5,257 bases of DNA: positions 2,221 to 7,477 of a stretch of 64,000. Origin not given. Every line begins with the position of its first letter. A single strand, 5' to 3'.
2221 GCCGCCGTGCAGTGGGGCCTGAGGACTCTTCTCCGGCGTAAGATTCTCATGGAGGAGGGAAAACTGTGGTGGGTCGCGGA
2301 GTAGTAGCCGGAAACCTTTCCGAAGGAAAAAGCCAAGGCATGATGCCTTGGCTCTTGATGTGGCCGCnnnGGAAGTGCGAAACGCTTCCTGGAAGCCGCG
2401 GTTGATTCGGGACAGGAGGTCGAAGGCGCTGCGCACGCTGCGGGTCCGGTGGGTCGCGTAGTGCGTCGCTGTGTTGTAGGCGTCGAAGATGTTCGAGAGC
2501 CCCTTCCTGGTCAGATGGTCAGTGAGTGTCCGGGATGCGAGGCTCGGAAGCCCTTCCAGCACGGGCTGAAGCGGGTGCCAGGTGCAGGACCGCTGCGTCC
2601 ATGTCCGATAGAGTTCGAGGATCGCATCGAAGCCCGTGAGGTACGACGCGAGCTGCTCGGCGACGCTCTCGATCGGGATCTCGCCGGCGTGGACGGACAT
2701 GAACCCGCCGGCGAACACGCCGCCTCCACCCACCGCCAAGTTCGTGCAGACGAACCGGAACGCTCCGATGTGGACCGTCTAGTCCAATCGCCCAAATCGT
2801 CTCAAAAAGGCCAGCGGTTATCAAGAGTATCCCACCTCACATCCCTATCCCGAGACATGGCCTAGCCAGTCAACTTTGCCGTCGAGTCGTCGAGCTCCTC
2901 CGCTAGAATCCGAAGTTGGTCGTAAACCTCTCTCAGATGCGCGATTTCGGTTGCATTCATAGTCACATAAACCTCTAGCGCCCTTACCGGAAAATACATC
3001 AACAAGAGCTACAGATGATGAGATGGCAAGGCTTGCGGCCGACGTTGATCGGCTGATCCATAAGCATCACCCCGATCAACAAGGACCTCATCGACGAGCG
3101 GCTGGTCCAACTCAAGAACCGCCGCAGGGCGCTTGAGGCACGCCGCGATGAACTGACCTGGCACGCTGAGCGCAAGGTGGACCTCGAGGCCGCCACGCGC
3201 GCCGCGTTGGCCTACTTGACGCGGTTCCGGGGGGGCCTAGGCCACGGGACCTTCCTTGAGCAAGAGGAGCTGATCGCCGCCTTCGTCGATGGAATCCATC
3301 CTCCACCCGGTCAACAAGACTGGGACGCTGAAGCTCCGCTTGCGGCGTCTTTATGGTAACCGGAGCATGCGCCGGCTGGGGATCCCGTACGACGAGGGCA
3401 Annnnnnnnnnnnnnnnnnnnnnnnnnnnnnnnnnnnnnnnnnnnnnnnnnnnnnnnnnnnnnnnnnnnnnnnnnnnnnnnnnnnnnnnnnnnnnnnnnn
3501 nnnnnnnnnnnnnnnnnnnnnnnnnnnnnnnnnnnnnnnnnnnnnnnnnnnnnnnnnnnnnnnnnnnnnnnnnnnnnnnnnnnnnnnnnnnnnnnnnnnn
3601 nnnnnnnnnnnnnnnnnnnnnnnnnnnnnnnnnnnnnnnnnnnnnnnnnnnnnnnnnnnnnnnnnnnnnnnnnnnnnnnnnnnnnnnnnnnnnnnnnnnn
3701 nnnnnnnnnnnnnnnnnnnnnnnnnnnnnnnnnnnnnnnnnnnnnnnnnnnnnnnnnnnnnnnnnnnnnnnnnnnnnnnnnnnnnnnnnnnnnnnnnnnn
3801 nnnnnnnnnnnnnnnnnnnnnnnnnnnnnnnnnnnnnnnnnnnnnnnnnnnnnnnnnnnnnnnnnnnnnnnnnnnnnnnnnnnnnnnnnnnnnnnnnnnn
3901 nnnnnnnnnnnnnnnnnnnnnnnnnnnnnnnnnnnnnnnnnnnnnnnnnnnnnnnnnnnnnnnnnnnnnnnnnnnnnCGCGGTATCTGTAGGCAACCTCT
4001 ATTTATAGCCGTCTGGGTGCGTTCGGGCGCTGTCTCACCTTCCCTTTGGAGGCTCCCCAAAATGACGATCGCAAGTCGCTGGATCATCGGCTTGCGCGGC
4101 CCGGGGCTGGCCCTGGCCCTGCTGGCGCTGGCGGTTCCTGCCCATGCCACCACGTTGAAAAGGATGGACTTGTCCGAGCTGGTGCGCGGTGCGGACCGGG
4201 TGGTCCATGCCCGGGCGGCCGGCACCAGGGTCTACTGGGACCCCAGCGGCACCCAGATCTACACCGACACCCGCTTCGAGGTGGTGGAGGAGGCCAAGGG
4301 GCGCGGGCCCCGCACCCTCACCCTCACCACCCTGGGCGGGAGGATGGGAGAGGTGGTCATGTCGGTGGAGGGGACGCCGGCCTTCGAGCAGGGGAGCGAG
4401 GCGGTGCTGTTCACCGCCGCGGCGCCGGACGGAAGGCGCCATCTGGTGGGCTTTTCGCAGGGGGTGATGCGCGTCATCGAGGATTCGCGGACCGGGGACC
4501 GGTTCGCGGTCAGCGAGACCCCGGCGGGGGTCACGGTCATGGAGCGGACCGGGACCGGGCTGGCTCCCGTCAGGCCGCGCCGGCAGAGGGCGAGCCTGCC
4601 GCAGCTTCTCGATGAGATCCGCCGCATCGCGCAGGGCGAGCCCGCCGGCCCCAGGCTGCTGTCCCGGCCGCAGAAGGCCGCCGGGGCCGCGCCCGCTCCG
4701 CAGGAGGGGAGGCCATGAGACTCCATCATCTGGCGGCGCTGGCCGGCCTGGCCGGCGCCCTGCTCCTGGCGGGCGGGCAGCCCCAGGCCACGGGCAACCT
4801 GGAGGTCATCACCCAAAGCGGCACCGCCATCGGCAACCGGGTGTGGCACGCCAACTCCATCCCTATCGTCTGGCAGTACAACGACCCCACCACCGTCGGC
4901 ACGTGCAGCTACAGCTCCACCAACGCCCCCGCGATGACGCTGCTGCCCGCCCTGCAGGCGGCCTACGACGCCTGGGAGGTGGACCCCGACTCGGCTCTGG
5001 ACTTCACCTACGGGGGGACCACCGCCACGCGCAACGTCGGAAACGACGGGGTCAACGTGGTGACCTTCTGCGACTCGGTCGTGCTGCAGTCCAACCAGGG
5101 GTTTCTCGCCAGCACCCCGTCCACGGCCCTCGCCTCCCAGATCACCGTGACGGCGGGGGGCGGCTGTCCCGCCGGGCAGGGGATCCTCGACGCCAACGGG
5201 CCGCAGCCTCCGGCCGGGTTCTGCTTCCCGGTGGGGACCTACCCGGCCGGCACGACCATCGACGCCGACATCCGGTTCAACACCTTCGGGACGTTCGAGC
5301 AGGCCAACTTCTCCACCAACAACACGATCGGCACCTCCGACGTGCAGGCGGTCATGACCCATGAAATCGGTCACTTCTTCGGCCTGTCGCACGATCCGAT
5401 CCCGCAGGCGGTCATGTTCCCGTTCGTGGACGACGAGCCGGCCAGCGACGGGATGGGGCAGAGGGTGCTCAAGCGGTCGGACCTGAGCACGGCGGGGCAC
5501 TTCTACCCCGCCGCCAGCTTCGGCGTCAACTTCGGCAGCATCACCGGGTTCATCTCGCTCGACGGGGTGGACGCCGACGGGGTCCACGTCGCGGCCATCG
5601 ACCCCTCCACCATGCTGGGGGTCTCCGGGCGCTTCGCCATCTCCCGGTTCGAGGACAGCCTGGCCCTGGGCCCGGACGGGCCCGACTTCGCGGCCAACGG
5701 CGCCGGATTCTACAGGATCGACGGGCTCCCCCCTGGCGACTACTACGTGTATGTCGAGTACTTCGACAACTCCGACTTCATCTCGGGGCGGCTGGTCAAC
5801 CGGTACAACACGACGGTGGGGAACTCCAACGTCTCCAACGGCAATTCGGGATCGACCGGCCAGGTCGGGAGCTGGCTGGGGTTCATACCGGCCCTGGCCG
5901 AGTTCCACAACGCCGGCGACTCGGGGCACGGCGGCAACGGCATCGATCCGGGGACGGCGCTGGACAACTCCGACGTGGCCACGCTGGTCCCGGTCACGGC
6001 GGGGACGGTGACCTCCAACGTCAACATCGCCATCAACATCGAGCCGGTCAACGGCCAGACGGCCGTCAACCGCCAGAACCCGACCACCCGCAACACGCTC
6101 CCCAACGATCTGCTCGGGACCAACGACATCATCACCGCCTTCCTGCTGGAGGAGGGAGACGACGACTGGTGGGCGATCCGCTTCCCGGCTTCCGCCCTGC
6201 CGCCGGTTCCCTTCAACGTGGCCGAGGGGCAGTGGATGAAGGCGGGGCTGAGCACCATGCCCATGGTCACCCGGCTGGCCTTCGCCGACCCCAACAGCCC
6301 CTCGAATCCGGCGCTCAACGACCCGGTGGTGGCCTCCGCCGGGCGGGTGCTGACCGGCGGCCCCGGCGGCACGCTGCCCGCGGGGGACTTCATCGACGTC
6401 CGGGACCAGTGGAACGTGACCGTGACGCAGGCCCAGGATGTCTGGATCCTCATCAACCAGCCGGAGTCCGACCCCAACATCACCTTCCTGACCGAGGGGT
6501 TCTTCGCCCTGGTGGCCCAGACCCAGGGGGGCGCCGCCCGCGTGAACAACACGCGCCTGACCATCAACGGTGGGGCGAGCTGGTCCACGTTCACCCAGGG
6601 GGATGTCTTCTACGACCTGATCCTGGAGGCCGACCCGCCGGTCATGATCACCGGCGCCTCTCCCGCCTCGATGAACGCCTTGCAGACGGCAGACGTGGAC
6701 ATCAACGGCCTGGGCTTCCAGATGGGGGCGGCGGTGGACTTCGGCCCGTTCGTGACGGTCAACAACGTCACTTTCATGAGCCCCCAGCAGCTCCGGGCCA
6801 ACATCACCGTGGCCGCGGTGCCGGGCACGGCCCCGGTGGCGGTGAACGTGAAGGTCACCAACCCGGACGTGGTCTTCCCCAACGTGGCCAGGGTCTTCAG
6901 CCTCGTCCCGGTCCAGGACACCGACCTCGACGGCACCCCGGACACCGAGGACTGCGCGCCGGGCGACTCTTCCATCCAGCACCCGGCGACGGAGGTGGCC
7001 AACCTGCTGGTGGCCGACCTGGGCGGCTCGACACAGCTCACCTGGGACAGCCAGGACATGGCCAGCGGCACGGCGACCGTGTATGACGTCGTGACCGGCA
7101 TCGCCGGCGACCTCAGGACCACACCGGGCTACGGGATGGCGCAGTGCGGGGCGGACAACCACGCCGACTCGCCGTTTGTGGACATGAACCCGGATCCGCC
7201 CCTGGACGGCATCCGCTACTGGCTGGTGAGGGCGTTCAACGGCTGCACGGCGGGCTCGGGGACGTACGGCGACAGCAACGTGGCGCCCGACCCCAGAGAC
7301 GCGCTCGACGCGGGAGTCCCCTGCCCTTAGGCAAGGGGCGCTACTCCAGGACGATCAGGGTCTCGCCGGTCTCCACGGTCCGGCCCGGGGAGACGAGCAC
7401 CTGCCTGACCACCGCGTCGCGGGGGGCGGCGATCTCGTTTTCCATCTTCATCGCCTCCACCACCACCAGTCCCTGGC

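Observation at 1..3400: Lower-GC island at the window edge carrying a PHP-phosphoesterase + coiled-coil ATPase (Ppl-like) gene, a small partner ORF and a recombinase-like remnant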

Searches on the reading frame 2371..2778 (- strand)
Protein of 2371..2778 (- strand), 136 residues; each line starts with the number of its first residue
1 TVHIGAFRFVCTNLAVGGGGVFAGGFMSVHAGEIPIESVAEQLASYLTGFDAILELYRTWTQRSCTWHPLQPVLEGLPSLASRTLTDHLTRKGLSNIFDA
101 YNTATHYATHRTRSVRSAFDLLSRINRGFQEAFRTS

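Call 4: search_protein_families(library=pfam, proteins=[window:2371-2778:-], max_evalue=0.1)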
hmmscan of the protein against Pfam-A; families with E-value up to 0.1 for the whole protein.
window:2371-2778:- (136 aa): 1 family
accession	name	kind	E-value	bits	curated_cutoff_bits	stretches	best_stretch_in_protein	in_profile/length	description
PF06067.16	DUF932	-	2.7e-05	24.5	23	1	1-125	79-202/227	Domain of unknown function (DUF932)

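Call 5: search_protein_families(library=padloc, proteins=[window:2371-2778:-], max_evalue=0.1)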
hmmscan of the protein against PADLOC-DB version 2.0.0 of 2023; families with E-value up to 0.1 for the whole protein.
window:2371-2778:- (136 aa): 0 families

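Call 6: search_protein_families(library=ncbifam, proteins=[window:2371-2778:-], max_evalue=0.1)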
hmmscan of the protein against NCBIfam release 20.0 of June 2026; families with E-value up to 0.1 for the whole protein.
window:2371-2778:- (136 aa): 0 families

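Call 17: search_protein_families(library=ncbifam, proteins=[window:2371-2778:-], max_evalue=0.01)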
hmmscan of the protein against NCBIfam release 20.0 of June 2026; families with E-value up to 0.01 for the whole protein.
window:2371-2778:- (136 aa): 0 families

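Call 32: search_dna_similar(query=window:2371-2778:-, collection=plasmids, mode=protein, max_evalue=0.01, max_rows=12)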
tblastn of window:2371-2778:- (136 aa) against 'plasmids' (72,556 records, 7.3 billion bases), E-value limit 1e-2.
No match.

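Call 35: search_protein_families(library=phrogs, proteins=[window:2371-2778:-], max_evalue=1)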
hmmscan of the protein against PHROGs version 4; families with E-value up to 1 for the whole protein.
window:2371-2778:- (136 aa): 1 family
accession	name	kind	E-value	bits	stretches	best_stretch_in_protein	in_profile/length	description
phrog_12094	-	unknown function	0.17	12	1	5-62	117-172/281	-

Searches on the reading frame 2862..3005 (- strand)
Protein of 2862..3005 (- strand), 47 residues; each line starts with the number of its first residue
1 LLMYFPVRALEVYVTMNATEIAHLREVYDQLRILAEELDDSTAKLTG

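Call 4: search_protein_families(library=pfam, proteins=[window:2862-3005:-], max_evalue=0.1)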
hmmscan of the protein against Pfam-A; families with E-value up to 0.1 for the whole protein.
window:2862-3005:- (47 aa): 0 families

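Call 5: search_protein_families(library=padloc, proteins=[window:2862-3005:-], max_evalue=0.1)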
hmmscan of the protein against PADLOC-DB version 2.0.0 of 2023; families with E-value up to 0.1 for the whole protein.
window:2862-3005:- (47 aa): 0 families

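Call 6: search_protein_families(library=ncbifam, proteins=[window:2862-3005:-], max_evalue=0.1)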
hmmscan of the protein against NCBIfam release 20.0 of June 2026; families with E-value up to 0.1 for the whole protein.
window:2862-3005:- (47 aa): 1 family
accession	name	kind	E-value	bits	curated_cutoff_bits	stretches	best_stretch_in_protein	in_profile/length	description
NF002750.0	PRK02793.1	equivalog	0.028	14.6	103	1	9-42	26-56/72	phi X174 lysis protein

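Call 35: search_protein_families(library=phrogs, proteins=[window:2862-3005:-], max_evalue=1)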
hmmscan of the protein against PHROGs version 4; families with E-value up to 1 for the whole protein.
window:2862-3005:- (47 aa): 0 families

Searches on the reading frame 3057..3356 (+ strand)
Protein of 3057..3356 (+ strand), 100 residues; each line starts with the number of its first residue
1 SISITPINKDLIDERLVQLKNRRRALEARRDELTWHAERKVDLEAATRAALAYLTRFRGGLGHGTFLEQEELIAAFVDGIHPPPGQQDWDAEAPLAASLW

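Call 4: search_protein_families(library=pfam, proteins=[window:3057-3356:+], max_evalue=0.1)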
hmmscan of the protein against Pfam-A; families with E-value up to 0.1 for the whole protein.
window:3057-3356:+ (100 aa): 0 families

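Call 5: search_protein_families(library=padloc, proteins=[window:3057-3356:+], max_evalue=0.1)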
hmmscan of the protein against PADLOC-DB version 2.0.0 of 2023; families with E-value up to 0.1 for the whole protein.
window:3057-3356:+ (100 aa): 0 families

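Call 6: search_protein_families(library=ncbifam, proteins=[window:3057-3356:+], max_evalue=0.1)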
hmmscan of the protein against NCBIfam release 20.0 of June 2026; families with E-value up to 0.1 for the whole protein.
window:3057-3356:+ (100 aa): 0 families

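Call 17: search_protein_families(library=ncbifam, proteins=[window:3057-3356:+], max_evalue=0.01)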
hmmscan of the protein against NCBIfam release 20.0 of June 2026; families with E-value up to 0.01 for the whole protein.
window:3057-3356:+ (100 aa): 0 families

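Call 31: search_dna_similar(query=window:3057-3356:+, collection=plasmids, mode=protein, max_evalue=0.01, max_rows=12)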
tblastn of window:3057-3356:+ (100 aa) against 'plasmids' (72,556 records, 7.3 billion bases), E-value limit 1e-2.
No match.

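Call 35: search_protein_families(library=phrogs, proteins=[window:3057-3356:+], max_evalue=1)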
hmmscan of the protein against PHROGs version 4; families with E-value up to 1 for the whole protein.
window:3057-3356:+ (100 aa): 0 families

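Call 37: find_homologous_proteins(query=window:3057-3356:+, max_evalue=0.001)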
Query window:3057-3356:+ (100 aa): 1 proteins with E <= 0.001 among 22 candidates.
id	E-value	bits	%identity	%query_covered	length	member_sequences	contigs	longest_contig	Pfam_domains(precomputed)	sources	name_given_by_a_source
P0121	9.9e-27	111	69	85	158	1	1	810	-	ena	-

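Call 63: find_homologous_proteins(query=A4, max_evalue=0.01)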
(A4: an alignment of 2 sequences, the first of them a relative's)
Query A4 (2 sequences) (158 aa, profile of the alignment): 8 proteins with E <= 0.01 among 4344 candidates.
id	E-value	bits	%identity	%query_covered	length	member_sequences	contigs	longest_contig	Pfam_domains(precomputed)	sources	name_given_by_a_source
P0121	2.4e-93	328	100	100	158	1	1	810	-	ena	-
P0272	5.5e-62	226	74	86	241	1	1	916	-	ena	-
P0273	2.0e-42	163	54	93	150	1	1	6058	-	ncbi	-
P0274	3.0e-36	143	88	54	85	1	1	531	-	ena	-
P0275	1.2e-21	95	43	73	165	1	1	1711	-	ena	-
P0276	1.3e-20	92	42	75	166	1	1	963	-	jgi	jgi:hypothetical protein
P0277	1.2e-17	82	39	82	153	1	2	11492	-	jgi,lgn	jgi:hypothetical protein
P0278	1.2e-13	69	34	84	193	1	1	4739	-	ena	-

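Call 64: find_encoding_contigs(protein=P0277, flank=6000, max_places=2)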
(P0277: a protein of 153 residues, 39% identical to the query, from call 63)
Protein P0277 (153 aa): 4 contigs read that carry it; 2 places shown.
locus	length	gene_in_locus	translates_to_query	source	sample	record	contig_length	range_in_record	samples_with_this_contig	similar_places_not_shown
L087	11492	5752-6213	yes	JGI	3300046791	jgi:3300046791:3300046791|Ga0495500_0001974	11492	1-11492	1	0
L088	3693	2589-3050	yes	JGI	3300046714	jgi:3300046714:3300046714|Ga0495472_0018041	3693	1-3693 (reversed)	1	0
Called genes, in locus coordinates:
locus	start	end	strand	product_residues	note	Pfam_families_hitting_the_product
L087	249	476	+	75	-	-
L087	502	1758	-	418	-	PF13428:TPR_14 (faint), PF13174:TPR_6 (faint), PF13181:TPR_8 (faint), PF13371:TPR_9 (faint), PF13414:TPR_11 (faint), PF13431:TPR_17 (faint), PF13432:TPR_16, PF14559:TPR_19 (weak), +5 more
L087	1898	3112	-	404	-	-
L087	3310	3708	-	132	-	PF09721:Exosortase_EpsH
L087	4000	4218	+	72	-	PF00515:TPR_1 (faint), PF13181:TPR_8 (faint), PF13371:TPR_9 (weak), PF13414:TPR_11 (faint), PF13428:TPR_14 (faint), PF13432:TPR_16 (weak), PF07719:TPR_2 (weak)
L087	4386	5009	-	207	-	-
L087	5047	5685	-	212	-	-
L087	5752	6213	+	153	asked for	-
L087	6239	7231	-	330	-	PF01582:TIR, PF08937:ThsB_TIR (weak), PF13676:TIR_2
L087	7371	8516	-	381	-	PF11138:DUF2911, PF13428:TPR_14 (faint), PF07719:TPR_2 (faint), PF21033:RMD1-3 (faint), PF14559:TPR_19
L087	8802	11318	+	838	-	PF00069:Pkinase, PF01636:APH (faint), PF07714:PK_Tyr_Ser-Thr, PF03109:ABC1 (weak), PF07714:PK_Tyr_Ser-Thr, PF13428:TPR_14 (faint), PF07719:TPR_2 (weak), PF00515:TPR_1 (weak), +8 more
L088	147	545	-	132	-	PF09721:Exosortase_EpsH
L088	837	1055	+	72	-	PF00515:TPR_1 (faint), PF13181:TPR_8 (faint), PF13371:TPR_9 (weak), PF13414:TPR_11 (faint), PF13428:TPR_14 (faint), PF13432:TPR_16 (weak), PF07719:TPR_2 (weak)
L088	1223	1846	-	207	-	-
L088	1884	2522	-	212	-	-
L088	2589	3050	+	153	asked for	-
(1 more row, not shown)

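Call 65: find_encoding_contigs(protein=P0273, flank=6000, max_places=2)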
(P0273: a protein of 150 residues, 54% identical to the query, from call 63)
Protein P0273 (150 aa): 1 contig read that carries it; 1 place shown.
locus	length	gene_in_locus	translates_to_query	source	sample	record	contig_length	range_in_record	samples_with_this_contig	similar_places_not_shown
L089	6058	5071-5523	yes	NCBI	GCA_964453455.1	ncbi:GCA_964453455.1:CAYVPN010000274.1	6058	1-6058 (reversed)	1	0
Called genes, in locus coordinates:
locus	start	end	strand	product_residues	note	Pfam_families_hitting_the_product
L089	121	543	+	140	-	PF00589:Phage_integrase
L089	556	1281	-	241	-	PF07238:PilZ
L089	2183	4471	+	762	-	PF00069:Pkinase, PF01636:APH (faint), PF03109:ABC1 (faint), PF07714:PK_Tyr_Ser-Thr, PF13428:TPR_14 (faint), PF13431:TPR_17 (faint), PF12895:ANAPC3 (faint), PF14559:TPR_19 (weak), +6 more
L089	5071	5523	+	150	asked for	-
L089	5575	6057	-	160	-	?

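Call 67: search_protein_families(library=pfam, proteins=[P0272, P0275, P0276, P0278, P0121], max_evalue=1)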
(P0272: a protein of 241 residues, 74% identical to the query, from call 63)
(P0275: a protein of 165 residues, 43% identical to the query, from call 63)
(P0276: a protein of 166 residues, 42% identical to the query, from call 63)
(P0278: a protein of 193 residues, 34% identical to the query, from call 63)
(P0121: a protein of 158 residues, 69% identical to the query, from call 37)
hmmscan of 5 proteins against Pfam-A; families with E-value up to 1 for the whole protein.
P0272 (241 aa): 2 families
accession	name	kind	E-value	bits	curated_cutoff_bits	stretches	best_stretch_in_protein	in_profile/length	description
PF13408.12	Zn_ribbon_recom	-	0.031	15.1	25.3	1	28-62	25-58/58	Recombinase zinc beta ribbon domain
PF11802.13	CENP-K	-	0.091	12.7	27.2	1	54-156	39-137/263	Centromere-associated protein K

P0275 (165 aa): 0 families

P0276 (166 aa): 1 family
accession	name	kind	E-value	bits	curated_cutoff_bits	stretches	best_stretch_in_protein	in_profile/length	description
PF00435.27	Spectrin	-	0.02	15.8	29.9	1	25-86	38-98/105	Spectrin repeat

P0278 (193 aa): 2 families
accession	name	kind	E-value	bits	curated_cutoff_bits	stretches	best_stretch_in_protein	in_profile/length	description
PF04108.17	ATG17_like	-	0.16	11.8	43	1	24-109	122-193/355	Autophagy protein ATG17-like domain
PF06419.17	COG6_N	-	0.41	11.3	27.4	0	25-79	40-89/114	Conserved oligomeric complex COG6, N-terminal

P0121 (158 aa): 2 families
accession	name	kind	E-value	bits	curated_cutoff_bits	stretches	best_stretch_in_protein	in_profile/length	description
PF18881.5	DUF5646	-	0.047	14.1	27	1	10-53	10-49/69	Family of unknown function (DUF5646)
PF14138.11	COX16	-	0.087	13.6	27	0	24-68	18-55/79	Cytochrome c oxidase assembly protein COX16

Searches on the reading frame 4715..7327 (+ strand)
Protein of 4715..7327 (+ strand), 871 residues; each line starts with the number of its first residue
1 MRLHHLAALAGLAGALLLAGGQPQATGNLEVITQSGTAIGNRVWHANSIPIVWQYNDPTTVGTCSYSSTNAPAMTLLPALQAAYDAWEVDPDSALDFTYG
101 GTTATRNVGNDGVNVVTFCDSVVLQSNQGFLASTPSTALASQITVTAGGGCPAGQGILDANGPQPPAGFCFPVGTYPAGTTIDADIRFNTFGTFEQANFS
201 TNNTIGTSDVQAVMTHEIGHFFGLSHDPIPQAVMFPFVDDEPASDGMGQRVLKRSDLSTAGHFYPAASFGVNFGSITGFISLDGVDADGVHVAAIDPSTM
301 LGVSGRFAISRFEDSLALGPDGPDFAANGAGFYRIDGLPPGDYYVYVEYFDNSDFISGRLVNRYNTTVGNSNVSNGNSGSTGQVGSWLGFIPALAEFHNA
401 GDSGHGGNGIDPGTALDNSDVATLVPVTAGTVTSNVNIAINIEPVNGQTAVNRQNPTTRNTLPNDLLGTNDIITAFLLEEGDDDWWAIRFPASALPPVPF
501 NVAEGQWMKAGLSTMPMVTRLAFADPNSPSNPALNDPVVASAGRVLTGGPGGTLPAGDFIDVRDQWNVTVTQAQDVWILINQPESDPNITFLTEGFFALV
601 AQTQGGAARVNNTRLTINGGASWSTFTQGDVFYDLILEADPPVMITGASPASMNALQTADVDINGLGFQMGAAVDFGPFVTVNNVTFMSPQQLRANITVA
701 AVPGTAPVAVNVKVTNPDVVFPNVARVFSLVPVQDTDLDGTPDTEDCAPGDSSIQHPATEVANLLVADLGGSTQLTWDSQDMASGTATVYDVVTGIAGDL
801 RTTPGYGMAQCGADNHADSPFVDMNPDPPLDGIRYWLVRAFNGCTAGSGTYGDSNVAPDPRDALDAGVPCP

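Call 36: find_related_loci(query=window:4715-7327:+, collection=genome_contigs, flank=10000)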
Query window:4715-7327:+ (871 aa) in genome_contigs; peptide patterns used: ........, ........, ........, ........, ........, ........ (x = any residue, [..] = any of these).
55 stretches matched a pattern, but none encodes a relative of the query by tblastn (E <= 1e-3).

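Call 62: find_related_loci(query=window:4715-7327:+, collection=metagenome_contigs, flank=10000)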
Query window:4715-7327:+ (871 aa) in metagenome_contigs; peptide patterns used: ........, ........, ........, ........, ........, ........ (x = any residue, [..] = any of these).
56 stretches matched a pattern, but none encodes a relative of the query by tblastn (E <= 1e-3).
